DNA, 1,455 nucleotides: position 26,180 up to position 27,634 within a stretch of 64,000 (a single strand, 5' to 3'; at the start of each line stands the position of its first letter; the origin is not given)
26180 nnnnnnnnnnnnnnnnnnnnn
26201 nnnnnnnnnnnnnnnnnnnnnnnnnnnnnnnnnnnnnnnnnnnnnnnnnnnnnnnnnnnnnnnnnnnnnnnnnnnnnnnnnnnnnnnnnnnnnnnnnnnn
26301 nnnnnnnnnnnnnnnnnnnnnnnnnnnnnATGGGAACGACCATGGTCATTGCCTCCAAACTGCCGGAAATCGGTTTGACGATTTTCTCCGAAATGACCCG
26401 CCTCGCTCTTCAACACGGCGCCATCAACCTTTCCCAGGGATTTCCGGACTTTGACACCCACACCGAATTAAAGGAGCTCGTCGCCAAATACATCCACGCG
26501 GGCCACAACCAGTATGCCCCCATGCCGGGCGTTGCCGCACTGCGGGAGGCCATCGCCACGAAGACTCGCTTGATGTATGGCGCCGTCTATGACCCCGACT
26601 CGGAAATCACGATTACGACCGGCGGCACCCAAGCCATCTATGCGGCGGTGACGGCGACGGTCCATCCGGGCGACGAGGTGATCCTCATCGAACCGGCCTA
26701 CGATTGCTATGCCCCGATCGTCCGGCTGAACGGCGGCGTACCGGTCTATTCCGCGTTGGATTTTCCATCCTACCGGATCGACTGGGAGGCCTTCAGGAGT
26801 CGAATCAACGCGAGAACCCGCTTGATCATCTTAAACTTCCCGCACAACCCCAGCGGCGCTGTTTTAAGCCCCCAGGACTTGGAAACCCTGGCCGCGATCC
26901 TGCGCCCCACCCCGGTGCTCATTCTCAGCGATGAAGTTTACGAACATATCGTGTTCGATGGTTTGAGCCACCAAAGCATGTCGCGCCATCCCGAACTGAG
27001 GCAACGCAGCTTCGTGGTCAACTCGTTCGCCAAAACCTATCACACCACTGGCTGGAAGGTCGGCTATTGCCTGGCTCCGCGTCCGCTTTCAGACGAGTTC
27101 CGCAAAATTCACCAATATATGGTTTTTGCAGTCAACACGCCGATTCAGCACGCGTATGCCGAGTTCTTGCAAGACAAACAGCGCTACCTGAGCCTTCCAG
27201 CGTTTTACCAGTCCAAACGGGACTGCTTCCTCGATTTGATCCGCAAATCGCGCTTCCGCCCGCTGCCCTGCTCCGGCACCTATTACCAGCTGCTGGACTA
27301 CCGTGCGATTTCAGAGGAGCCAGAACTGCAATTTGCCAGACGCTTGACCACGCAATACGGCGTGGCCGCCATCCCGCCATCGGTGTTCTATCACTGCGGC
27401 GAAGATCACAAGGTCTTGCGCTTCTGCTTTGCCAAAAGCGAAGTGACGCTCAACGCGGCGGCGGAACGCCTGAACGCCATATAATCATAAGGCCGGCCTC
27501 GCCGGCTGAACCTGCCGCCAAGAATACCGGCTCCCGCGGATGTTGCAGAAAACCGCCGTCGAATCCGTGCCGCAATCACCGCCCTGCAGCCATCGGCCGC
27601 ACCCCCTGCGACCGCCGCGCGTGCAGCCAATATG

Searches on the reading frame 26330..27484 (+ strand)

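Call 58: search_protein_families(library=pfam, proteins=[window:26330-27484:+], max_evalue=0.00001)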
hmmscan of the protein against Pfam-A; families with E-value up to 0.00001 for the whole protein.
window:26330-27484:+ (384 aa): 1 family
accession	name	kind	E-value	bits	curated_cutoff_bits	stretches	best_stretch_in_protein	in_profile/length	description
PF00155.27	Aminotran_1_2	-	3.4e-54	184.8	19.7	1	32-381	4-361/361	Aminotransferase class I and II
